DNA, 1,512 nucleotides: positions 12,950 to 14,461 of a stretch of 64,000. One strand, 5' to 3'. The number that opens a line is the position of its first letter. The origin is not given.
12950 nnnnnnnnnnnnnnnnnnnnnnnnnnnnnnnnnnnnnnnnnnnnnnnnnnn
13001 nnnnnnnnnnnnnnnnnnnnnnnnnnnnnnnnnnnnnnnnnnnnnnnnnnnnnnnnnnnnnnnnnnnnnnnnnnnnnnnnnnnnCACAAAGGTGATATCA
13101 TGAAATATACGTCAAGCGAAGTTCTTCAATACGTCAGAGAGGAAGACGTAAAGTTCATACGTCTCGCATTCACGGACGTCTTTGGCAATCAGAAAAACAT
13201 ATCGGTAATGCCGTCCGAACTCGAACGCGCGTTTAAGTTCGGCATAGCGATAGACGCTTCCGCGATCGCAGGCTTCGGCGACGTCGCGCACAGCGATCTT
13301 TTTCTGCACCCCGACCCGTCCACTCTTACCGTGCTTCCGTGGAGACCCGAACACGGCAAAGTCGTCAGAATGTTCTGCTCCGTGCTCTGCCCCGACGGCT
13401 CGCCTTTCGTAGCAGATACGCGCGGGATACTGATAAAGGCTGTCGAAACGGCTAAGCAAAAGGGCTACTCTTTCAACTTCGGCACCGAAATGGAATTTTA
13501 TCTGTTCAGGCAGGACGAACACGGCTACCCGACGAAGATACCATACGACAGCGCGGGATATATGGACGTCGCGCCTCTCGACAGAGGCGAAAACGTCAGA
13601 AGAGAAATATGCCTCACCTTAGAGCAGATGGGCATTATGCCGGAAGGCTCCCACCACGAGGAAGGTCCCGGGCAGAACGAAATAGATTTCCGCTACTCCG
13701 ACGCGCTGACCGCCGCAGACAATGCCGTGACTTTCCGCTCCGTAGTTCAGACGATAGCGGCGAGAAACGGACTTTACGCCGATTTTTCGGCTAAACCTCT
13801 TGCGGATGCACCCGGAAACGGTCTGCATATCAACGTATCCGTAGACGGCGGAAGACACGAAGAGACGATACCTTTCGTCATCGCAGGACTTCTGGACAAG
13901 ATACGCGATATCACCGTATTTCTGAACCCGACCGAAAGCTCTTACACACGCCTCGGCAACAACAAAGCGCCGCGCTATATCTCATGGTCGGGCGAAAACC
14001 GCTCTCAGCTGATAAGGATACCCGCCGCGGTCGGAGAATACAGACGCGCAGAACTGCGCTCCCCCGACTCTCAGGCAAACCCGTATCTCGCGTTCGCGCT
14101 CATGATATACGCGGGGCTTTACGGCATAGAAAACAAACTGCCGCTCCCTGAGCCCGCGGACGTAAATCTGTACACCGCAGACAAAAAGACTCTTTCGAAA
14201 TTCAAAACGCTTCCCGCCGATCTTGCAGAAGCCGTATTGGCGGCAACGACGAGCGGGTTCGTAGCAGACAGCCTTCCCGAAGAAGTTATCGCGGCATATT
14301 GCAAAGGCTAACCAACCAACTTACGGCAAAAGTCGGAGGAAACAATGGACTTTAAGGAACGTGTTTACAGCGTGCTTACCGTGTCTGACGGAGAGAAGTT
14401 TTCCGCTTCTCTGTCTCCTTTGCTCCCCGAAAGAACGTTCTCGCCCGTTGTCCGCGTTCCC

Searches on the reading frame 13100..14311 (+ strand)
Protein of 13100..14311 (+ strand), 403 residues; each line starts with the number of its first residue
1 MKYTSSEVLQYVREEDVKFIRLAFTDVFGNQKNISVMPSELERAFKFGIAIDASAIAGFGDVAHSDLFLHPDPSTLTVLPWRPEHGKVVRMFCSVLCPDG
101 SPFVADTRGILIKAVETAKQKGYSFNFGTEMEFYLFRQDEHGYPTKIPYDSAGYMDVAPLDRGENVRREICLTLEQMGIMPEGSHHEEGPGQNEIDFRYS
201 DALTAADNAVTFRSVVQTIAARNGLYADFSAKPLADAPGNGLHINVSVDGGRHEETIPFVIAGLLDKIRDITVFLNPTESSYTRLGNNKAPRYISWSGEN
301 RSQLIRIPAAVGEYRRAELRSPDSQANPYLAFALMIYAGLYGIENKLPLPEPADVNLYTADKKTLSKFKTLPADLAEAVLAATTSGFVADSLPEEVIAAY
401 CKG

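Call 4: search_protein_families(library=pfam, proteins=[window:13100-14311:+])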
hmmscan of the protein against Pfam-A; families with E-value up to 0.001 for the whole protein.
window:13100-14311:+ (403 aa): 2 families
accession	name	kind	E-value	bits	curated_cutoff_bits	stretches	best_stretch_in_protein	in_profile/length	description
PF00120.29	Gln-synt_C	-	5.6e-88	295.7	24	1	105-402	2-323/344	Glutamine synthetase, catalytic domain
PF03951.24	Gln-synt_N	-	5.5e-25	87.2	33.4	1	16-96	1-80/82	Glutamine synthetase, beta-Grasp domain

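Call 31: search_protein_families(library=ncbifam, proteins=[window:13100-14311:+], max_evalue=0.001)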
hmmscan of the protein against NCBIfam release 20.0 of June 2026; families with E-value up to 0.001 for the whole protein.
window:13100-14311:+ (403 aa): 5 families
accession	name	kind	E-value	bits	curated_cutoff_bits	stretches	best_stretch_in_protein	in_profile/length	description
TIGR00653.1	GlnA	equivalog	4.3e-100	335.6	429.15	1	7-400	2-437/462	type I glutamate--ammonia ligase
TIGR03105.1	gln_synth_III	equivalog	1.2e-74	251.4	469.6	1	10-402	3-412/435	type III glutamate--ammonia ligase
NF007006.0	PRK09469.1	equivalog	5.3e-56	190.1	845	2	140-380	166-420/469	glutamate--ammonia ligase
NF045547.1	GGputSyn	equivalog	5.2e-55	186.9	650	1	5-401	2-420/438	gamma-glutamylputrescine synthetase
NF041605.1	gln_syn_GlnII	equivalog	2.6e-10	40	500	1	64-336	49-325/333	glutamine synthetase GlnII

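Call 41: search_solved_structures(query=window:13100-14308:+, max_evalue=1e-20, show_alignments=1)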
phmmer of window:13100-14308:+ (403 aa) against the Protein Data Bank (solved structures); distinct sequences matched with E-value up to 1e-20: 36.
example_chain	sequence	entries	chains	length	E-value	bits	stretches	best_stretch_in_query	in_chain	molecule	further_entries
8s59_O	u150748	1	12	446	2.8e-107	362.3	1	4-400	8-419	Glutamine synthetase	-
8tfb_A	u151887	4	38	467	3.1e-107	362.1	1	4-400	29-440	Glutamine synthetase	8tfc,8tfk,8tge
8ufj_A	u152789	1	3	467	4.3e-107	361.7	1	4-400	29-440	Glutamine synthetase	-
7tdp_A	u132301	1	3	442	2.7e-103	349.1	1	1-399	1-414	Glutamine synthetase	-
7tfa_B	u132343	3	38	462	3.2e-103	348.9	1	1-399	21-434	Glutamine synthetase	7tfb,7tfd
7ten_A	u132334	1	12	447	7e-100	337.9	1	2-398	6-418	Glutamine synthetase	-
7tf9_A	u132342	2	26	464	8e-100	337.7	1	2-398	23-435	Glutamine synthetase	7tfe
4s0r_A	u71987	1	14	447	1.6e-99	336.8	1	2-394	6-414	Glutamine synthetase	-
4lnf_A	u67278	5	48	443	1.6e-99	336.7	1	2-394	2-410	Glutamine synthetase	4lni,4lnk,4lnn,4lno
7tfc_A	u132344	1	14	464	1.8e-99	336.6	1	2-394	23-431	Glutamine synthetase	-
7tdv_A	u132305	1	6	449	3.3e-98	332.4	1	3-383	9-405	Glutamine synthetase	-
8oow_A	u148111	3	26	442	4.2e-98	332.1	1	5-395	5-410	Glutamine synthetase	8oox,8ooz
7tf6_A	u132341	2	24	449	1.2e-97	330.6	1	3-383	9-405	Glutamine synthetase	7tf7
9y4a_A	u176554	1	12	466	1.3e-97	330.4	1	3-383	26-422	Glutamine synthetase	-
8ool_A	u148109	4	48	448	3.7e-87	296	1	4-391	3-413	Glutamine synthetase from Methanothermococcus thermolithotrophicus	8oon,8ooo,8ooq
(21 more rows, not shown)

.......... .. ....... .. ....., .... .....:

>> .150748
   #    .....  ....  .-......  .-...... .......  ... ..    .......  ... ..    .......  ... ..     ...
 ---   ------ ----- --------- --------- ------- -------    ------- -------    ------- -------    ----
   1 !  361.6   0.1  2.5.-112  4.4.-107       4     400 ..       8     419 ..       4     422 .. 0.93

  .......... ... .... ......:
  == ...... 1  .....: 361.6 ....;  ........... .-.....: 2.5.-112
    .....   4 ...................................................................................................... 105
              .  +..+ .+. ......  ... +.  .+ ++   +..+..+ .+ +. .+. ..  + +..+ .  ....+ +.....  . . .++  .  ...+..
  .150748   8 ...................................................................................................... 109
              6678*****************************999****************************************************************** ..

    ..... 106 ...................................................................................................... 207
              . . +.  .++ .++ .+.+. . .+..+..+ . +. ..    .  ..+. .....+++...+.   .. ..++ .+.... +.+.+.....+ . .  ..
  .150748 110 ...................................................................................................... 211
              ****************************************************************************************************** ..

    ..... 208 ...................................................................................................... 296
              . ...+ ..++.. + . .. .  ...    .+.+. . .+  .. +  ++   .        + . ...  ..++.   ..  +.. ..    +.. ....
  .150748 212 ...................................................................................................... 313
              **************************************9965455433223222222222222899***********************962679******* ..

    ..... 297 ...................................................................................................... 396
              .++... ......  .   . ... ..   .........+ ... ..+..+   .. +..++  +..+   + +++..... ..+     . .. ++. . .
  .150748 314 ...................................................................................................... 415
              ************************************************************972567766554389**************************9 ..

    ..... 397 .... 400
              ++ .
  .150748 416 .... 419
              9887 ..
